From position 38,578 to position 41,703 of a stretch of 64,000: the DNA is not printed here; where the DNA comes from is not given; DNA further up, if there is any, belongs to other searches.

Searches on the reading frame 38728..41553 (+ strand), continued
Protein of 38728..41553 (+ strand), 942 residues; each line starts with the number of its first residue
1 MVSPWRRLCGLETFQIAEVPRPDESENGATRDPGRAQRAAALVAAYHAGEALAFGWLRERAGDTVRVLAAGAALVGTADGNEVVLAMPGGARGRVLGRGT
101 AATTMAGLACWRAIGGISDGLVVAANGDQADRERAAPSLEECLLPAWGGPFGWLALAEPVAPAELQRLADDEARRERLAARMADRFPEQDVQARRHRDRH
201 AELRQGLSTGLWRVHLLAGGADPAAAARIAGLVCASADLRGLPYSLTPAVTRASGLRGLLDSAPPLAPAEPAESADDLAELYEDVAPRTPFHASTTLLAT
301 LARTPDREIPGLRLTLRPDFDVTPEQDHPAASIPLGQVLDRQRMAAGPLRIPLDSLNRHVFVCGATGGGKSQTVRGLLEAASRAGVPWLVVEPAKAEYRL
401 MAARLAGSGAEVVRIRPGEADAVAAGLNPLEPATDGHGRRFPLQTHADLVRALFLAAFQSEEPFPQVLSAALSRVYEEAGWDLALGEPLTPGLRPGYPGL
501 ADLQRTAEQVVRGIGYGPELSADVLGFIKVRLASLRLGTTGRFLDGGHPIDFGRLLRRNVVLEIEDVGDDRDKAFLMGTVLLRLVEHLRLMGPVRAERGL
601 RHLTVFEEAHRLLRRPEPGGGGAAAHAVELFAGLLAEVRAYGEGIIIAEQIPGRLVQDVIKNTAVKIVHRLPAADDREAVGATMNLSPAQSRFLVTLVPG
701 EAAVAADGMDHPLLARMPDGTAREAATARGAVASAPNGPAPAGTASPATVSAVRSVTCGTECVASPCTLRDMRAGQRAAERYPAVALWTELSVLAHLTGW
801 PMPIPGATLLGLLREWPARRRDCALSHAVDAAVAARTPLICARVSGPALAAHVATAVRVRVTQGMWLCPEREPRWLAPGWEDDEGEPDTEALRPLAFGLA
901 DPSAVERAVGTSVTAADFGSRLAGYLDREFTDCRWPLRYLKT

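Call 51: fold_search(model_id=the predicted structure, library=pdb)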
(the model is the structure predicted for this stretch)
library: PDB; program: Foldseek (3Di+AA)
matches with E <= 10: 214; with E <= 0.001: 61
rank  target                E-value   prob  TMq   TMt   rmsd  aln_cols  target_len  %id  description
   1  8rtd_O                1.2e-09  1.00  0.36  0.41  11.0       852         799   11  Stalk-Arches-IMC structure from the fully-assembled R388 type IV secretion system determined by cryo-EM. (released 2024-06-19)
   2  4ag5_A                2.1e-09  1.00  0.31  0.68   5.6       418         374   20  Structure of VirB4 of Thermoanaerobacter pseudethanolicus (released 2012-07-04)
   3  4ag6_B                2.3e-09  1.00  0.31  0.70   5.4       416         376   19  Structure of VirB4 of Thermoanaerobacter pseudethanolicus (released 2012-07-04)
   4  8rtd_T                4.6e-09  1.00  0.37  0.41  11.1       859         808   11  Stalk-Arches-IMC structure from the fully-assembled R388 type IV secretion system determined by cryo-EM. (released 2024-06-19)
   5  4ag5_B                5.6e-09  1.00  0.30  0.68   5.7       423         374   19  Structure of VirB4 of Thermoanaerobacter pseudethanolicus (released 2012-07-04)
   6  8rtd_P                5.6e-09  1.00  0.35  0.42  11.3       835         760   11  Stalk-Arches-IMC structure from the fully-assembled R388 type IV secretion system determined by cryo-EM. (released 2024-06-19)
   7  4ag6_A                8.1e-09  1.00  0.30  0.66   5.9       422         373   20  Structure of VirB4 of Thermoanaerobacter pseudethanolicus (released 2012-07-04)
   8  9x1m_A                1.4e-08  1.00  0.23  0.34  12.3       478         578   18  The cryo-EM structure of HerA-NurA complex with AMPPNP and dsDNA from Thermococcus kodakarensis (released 2026-02-04)
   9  4d2i_A                1.8e-08  1.00  0.24  0.44   8.3       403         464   18  Crystal structure of the HerA hexameric DNA translocase from Sulfolobus solfataricus bound to AMP-PNP (released 2014-12-03)
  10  4d2i_B                9.4e-08  1.00  0.25  0.45   7.6       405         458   18  Crystal structure of the HerA hexameric DNA translocase from Sulfolobus solfataricus bound to AMP-PNP (released 2014-12-03)
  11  8wod_O                1.3e-07  1.00  0.24  0.37  14.3       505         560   17  Cryo-EM structure of SIR2/HerA complex (released 2024-09-11)
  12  8rtd_V                2.5e-07  1.00  0.30  0.38  12.1       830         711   12  Stalk-Arches-IMC structure from the fully-assembled R388 type IV secretion system determined by cryo-EM. (released 2024-06-19)
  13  8wiv_M                4.1e-07  1.00  0.25  0.36  15.2       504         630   17  Cryo-EM structure of a bacterial protein (released 2024-09-11)
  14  8uae_R                5.6e-07  1.00  0.26  0.43  10.3       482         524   17  E. coli Sir2_HerA complex (12:6) with ATPgamaS (released 2023-12-27)
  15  8yhx_A                5.9e-07  1.00  0.27  0.41  12.3       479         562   15  Cryo-EM structure of the trimeric HerA (released 2024-11-06)
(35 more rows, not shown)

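Call 73: search_dna_similar(query=window:38728-41553:+, collection=plasmids, mode=protein, max_evalue=0.00001, max_rows=25)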
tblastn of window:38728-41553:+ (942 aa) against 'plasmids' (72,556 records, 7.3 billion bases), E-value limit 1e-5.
Records with a match: 48; places in all: 50; records where one place covers at least 80% of the query: 0.
Best place of each record, by identity: <60% 48.
By first word of the organism name: Streptomyces 23; Lactococcus 5; Embleya 2; Rhodococcus 2; Nocardia 1; Nonomuraea 1; Photobacterium 1; Acinetobacter 1; Planktothrix 1; Treponema 1; and 10 more.
By predicted mobility (MOB-suite, as given by PLSDB): non-mobilizable 26; mobilizable 16; conjugative 6.
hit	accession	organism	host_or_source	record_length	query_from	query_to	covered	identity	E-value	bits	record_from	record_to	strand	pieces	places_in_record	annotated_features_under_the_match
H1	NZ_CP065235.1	Streptomyces clavuligerus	cell culture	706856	80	827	79%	47.9%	5e-153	508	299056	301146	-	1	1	ATP-binding protein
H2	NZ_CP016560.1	Streptomyces clavuligerus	-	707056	80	827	79%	47.9%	5e-153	508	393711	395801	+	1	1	ATP-binding protein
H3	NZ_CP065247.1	Streptomyces clavuligerus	cell culture,lab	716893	80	827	79%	47.9%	5e-153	508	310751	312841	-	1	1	ATP-binding protein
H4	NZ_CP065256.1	Streptomyces clavuligerus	cell culture,lab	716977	80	827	79%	47.9%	5e-153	508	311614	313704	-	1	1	ATP-binding protein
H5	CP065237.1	Streptomyces clavuligerus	cell culture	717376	80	827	79%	47.9%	5e-153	508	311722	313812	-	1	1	ATP-binding protein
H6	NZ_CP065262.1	Streptomyces clavuligerus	cell culture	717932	80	827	79%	47.9%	5e-153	508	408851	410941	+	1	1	ATP-binding protein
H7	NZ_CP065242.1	Streptomyces clavuligerus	cell culture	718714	80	827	79%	47.9%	5e-153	508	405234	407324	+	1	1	ATP-binding protein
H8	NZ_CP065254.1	Streptomyces clavuligerus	cell culture,lab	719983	80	827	79%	47.9%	5e-153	508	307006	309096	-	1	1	ATP-binding protein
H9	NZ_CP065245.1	Streptomyces clavuligerus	cell culture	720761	80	827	79%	47.9%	5e-153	508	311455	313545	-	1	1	ATP-binding protein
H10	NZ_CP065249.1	Streptomyces clavuligerus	cell culture,lab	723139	80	827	79%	47.9%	5e-153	508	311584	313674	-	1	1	ATP-binding protein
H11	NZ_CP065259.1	Streptomyces clavuligerus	cell culture,lab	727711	80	827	79%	47.9%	5e-153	508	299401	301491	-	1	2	ATP-binding protein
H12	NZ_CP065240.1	Streptomyces clavuligerus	cell culture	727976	80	827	79%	47.9%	5e-153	508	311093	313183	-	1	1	ATP-binding protein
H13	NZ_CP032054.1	Streptomyces clavuligerus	cell culture,soil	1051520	80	827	79%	47.9%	5e-153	508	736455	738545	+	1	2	none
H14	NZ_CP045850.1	Streptomyces clavuligerus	pure culture single spore ...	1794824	80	827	79%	47.9%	5e-153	508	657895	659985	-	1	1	none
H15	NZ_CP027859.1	Streptomyces clavuligerus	Cell culture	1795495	80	827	79%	47.9%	5e-153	508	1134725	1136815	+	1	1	none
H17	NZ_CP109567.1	Nocardia sp. NBC_01377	-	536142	195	810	65%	48.4%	7e-141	472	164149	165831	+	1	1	ATP-binding protein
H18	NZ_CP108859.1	Streptomyces antimycoticus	-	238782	195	788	63%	48.3%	1e-131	445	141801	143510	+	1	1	ATP-binding protein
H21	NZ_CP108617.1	Streptomyces avidinii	-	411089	305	718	44%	41.1%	3e-72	269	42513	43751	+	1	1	DUF87 domain-containing protein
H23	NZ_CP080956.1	Rhodococcus opacus PD630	cell culture,environmental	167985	305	718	44%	40.8%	8e-71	265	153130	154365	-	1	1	DUF87 domain-containing protein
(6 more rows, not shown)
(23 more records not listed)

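Call 75: get_annotated_region(hit=H2, flank=9000)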
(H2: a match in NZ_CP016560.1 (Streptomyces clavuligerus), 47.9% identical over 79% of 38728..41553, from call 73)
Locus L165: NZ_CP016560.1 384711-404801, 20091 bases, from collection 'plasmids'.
description: Streptomyces clavuligerus strain F613-1 plasmid pSCL4, complete sequence
organism: Streptomyces clavuligerus (NCBI taxid 1901)
taxonomy: Bacteria; Actinomycetota; Actinomycetes; Kitasatosporales; Streptomycetaceae; Streptomyces; Streptomyces clavuligerus
host: -; source: -; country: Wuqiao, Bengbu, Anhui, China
typing (MOB-suite, as given by PLSDB): non-mobilizable; replicon rep_cluster_12,rep_cluster_1879,rep_cluster_1910,rep_cluster_1922,rep_cluster_40
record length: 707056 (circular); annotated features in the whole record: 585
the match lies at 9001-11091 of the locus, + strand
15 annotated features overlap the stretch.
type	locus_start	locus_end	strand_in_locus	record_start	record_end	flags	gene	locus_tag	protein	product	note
CDS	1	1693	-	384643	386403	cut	-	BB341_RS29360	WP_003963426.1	Na+/H+ antiporter subunit D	GO:0042773 - ATP synthesis coupled electron transport [Evidence IEA]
CDS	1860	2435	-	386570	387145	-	-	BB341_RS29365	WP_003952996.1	Na(+)/H(+) antiporter subunit C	-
CDS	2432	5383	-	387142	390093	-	-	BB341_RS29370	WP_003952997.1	Na+/H+ antiporter subunit A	-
CDS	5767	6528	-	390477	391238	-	-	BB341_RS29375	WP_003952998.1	hypothetical protein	-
CDS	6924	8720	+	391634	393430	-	-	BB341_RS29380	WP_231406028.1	hypothetical protein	-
CDS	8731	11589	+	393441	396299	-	-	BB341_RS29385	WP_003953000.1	ATP-binding protein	-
CDS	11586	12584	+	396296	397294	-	-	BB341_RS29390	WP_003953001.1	ADP-ribosyltransferase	-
CDS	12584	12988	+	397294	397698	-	-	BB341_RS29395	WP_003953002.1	hypothetical protein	-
CDS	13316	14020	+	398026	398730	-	-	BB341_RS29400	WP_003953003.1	helix-turn-helix domain-containing protein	-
CDS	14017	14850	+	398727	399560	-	-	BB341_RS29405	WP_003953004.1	SRPBCC domain-containing protein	-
CDS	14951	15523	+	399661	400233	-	-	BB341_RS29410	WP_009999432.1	dihydrofolate reductase family protein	-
CDS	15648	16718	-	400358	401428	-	-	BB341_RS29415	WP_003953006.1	LysR family transcriptional regulator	GO:0006355 - regulation of DNA-templated transcription [Evidence IEA]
CDS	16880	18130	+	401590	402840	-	-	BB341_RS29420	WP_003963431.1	MFS transporter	GO:0055085 - transmembrane transport [Evidence IEA]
CDS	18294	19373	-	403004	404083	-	-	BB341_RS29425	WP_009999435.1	hypothetical protein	-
CDS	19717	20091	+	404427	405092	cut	-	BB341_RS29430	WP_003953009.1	AzlC family ABC transporter permease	-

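Call 76: get_annotated_region(hit=H18, flank=9000)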
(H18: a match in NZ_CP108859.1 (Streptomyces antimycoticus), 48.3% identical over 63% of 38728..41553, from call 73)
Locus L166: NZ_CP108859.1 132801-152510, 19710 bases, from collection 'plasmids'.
description: Streptomyces antimycoticus strain NBC_00836 plasmid unnamed1, complete sequence
organism: Streptomyces antimycoticus (NCBI taxid 68175)
taxonomy: Bacteria; Actinomycetota; Actinomycetes; Kitasatosporales; Streptomycetaceae; Streptomyces; Streptomyces antimycoticus
host: -; source: -; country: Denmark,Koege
typing (MOB-suite, as given by PLSDB): non-mobilizable; replicon rep_cluster_1974
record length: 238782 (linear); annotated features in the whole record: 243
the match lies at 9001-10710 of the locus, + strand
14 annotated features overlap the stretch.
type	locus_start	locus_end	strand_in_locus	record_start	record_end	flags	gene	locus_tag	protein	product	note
CDS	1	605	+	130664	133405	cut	-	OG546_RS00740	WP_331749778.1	serine protease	GO:0006508 - proteolysis [Evidence IEA]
CDS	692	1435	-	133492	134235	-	-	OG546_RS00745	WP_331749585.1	ComF family protein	-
CDS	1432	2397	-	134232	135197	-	-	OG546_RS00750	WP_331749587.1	DNA-processing protein DprA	GO:0009294 - DNA-mediated transformation [Evidence IEA]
CDS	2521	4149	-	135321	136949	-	-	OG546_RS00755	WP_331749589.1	hypothetical protein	-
CDS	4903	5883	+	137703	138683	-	-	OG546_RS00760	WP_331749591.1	AraC family transcriptional regulator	-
CDS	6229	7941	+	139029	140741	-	-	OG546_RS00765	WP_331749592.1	hypothetical protein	-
CDS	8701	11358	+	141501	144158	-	-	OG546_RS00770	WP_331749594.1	ATP-binding protein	-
CDS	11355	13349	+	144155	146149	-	-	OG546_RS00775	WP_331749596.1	hypothetical protein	-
CDS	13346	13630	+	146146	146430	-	-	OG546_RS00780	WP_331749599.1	hypothetical protein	-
CDS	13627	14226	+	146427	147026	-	-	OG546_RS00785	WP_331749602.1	HD domain-containing protein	-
CDS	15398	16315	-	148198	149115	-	-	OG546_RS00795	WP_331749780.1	DUF6615 family protein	-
CDS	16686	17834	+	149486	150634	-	-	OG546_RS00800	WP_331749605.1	ABC-three component system protein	-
CDS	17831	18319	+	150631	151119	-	-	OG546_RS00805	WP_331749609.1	three component ABC system middle component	-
CDS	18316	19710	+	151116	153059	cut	-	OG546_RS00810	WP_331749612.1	DUF3732 domain-containing protein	-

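Call 78: get_annotated_region(hit=H17, flank=8000)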
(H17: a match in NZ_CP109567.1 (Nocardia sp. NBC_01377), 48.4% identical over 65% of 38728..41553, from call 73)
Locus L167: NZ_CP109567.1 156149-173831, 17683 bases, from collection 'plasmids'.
description: Nocardia sp. NBC_01377 plasmid unnamed1, complete sequence
organism: Nocardia sp. NBC_01377 (NCBI taxid 2903595)
taxonomy: Bacteria; Actinomycetota; Actinomycetes; Mycobacteriales; Nocardiaceae; Nocardia; Nocardia sp. NBC 01377
host: -; source: -; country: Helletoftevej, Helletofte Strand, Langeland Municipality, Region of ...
typing (MOB-suite, as given by PLSDB): non-mobilizable
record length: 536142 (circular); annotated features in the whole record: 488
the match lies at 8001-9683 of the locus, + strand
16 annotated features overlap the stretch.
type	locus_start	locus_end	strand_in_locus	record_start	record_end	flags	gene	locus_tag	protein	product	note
CDS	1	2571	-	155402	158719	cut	-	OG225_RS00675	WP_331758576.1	hypothetical protein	-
CDS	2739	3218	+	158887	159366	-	-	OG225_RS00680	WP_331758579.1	hypothetical protein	-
CDS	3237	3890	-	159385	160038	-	-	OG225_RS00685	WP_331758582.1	hypothetical protein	-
CDS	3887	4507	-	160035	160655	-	-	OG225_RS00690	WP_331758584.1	hypothetical protein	-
CDS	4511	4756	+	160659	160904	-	-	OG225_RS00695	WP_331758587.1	hypothetical protein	-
CDS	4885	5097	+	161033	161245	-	-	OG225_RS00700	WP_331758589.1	hypothetical protein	-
CDS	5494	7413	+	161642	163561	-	-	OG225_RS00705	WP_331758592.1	hypothetical protein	-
CDS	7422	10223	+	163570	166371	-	-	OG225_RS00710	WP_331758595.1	ATP-binding protein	-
CDS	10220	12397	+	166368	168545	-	-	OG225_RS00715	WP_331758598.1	hypothetical protein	-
CDS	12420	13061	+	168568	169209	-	-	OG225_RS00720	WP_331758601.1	ankyrin repeat domain-containing protein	-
CDS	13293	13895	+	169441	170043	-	-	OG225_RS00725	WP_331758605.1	hypothetical protein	-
CDS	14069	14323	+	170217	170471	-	-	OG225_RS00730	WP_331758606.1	hypothetical protein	-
CDS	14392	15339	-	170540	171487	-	-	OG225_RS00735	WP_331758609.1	hypothetical protein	-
CDS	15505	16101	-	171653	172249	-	-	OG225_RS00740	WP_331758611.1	hypothetical protein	-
CDS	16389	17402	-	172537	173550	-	-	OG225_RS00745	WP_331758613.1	hypothetical protein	-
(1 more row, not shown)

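Call 79: get_annotated_region(hit=H23, flank=8000)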
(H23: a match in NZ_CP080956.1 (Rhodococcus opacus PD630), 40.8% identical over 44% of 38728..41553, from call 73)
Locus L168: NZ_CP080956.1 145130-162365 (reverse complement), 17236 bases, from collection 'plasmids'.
description: Rhodococcus opacus PD630 plasmid pRoPD630_2, complete sequence
organism: Rhodococcus opacus PD630 (NCBI taxid 543736)
taxonomy: Bacteria; Actinomycetota; Actinomycetes; Mycobacteriales; Nocardiaceae; Rhodococcus; Rhodococcus opacus; Rhodococcus opacus PD630
host: -; source: cell culture,environmental; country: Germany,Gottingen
typing (MOB-suite, as given by PLSDB): mobilizable; relaxase MOBP
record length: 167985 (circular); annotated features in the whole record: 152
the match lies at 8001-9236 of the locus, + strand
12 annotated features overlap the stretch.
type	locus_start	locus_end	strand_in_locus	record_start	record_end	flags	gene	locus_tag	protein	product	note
CDS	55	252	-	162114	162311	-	-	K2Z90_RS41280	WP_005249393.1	hypothetical protein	-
CDS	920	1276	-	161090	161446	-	-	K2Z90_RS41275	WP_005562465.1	hypothetical protein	-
CDS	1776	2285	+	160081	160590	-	mobC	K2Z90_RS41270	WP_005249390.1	plasmid mobilization relaxosome protein MobC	-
CDS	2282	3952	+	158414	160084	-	-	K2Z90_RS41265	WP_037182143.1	relaxase/mobilization nuclease domain-containing protein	-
CDS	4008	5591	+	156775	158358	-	-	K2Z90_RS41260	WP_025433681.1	hypothetical protein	-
CDS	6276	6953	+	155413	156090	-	-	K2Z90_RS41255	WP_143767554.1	hypothetical protein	-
CDS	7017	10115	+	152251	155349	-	-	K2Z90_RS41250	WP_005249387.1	DUF87 domain-containing protein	-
CDS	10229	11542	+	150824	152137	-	-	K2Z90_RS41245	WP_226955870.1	hypothetical protein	-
CDS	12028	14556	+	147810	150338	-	-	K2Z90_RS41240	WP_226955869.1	hypothetical protein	-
CDS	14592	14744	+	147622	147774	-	-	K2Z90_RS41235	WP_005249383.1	hypothetical protein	-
CDS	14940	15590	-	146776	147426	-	-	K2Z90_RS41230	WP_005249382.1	DUF4913 domain-containing protein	-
CDS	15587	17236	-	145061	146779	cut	-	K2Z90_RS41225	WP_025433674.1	type IV secretory system conjugative DNA transfer family protein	-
